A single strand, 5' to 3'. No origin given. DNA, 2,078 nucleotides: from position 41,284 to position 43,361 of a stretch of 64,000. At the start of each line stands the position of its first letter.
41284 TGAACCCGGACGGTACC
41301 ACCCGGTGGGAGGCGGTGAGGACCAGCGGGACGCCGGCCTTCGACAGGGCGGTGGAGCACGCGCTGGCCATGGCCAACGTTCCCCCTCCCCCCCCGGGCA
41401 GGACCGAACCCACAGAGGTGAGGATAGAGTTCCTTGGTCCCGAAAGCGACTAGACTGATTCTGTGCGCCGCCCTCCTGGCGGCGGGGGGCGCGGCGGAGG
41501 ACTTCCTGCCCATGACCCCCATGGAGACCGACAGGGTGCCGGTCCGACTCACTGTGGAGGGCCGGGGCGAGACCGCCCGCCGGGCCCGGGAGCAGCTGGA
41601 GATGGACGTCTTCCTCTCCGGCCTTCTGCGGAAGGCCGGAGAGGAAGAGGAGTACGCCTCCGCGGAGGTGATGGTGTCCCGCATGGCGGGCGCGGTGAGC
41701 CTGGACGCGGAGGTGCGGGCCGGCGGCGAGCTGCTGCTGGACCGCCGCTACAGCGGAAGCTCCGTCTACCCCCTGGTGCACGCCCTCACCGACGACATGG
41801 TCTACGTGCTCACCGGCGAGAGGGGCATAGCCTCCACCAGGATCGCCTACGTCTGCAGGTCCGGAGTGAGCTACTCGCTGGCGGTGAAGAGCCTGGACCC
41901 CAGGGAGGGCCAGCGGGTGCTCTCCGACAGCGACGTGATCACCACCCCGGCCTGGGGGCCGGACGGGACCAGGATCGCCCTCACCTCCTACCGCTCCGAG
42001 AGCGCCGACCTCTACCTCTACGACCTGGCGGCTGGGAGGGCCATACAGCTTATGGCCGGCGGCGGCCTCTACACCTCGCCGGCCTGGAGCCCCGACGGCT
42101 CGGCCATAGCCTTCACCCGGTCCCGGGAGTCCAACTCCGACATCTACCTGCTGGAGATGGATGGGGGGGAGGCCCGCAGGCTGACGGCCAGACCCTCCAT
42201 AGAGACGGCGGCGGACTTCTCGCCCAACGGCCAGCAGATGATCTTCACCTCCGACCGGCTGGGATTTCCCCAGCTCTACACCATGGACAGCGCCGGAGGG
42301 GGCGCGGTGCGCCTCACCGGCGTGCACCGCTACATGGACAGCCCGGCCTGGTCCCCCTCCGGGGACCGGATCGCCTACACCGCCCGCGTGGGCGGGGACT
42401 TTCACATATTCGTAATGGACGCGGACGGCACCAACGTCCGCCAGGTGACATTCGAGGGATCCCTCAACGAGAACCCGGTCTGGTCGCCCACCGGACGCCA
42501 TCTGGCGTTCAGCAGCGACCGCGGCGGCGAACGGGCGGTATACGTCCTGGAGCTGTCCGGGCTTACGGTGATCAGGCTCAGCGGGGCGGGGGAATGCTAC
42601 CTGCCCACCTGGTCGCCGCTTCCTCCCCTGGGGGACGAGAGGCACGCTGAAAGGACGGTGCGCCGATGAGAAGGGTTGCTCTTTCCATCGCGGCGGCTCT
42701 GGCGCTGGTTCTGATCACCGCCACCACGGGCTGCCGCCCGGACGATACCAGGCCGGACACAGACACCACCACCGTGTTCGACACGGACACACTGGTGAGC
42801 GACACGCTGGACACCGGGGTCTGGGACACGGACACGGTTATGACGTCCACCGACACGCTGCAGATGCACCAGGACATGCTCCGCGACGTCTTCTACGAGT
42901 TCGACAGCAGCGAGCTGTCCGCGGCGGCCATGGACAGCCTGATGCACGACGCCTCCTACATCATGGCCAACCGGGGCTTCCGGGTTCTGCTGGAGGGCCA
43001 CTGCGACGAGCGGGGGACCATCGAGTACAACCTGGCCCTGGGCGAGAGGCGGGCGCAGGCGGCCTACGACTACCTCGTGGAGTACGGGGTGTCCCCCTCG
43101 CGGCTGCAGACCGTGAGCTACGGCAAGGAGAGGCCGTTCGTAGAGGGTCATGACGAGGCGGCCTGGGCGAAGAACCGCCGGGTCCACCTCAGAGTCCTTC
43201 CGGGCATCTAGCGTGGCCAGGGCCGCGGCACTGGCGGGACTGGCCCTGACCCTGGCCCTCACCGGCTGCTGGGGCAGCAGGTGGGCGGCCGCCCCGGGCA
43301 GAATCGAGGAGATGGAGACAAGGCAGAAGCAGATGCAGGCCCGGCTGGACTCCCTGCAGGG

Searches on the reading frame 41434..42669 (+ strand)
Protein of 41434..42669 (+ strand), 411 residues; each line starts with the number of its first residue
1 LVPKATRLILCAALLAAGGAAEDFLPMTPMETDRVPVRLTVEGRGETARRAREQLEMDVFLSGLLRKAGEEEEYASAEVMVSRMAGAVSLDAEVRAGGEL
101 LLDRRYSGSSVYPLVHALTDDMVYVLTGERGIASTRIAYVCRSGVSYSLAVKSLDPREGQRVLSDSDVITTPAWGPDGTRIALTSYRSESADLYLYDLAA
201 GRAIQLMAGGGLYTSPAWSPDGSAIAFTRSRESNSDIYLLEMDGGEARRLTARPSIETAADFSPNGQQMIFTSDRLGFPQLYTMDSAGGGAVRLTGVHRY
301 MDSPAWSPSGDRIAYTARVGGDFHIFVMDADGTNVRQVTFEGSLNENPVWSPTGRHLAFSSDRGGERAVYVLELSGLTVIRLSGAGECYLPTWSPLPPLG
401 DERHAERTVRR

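Call 70: search_protein_families(library=pfam, proteins=[window:41434-42669:+], max_evalue=0.001)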
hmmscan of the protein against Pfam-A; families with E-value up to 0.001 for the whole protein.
window:41434-42669:+ (411 aa): 5 families
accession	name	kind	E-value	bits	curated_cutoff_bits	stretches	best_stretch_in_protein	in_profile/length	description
PF07676.18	PD40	-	2.6e-40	136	20.9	4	208-238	6-37/38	WD40-like Beta Propeller Repeat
PF00930.27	DPPIV_N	-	5.2e-13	48.9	22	1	189-252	21-80/354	Dipeptidyl peptidase IV (DPP IV) N-terminal region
PF25174.1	Beta-prop_THOC3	-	3e-09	36.7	305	1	165-274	45-149/272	THOC3 beta-propeller domain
PF25460.1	Beta-prop_Aladin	-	1.4e-05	24.9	171.1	0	167-274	111-214/340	Aladin seven-bladed propeller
PF14583.12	Pectate_lyase22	-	9.3e-05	21.7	30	0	322-372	215-267/386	Oligogalacturonate lyase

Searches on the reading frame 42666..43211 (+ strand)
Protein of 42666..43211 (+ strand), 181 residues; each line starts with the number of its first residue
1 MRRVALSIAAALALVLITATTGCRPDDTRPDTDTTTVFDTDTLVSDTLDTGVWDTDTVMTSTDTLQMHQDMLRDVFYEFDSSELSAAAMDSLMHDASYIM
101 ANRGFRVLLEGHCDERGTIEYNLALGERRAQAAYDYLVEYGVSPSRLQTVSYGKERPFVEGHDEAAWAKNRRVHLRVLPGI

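Call 70: search_protein_families(library=pfam, proteins=[window:42666-43211:+], max_evalue=0.001)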
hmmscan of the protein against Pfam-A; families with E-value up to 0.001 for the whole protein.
window:42666-43211:+ (181 aa): 1 family
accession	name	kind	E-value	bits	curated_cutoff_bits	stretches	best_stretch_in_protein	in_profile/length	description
PF00691.25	OmpA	-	9.2e-19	68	27.2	1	76-171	1-98/98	OmpA family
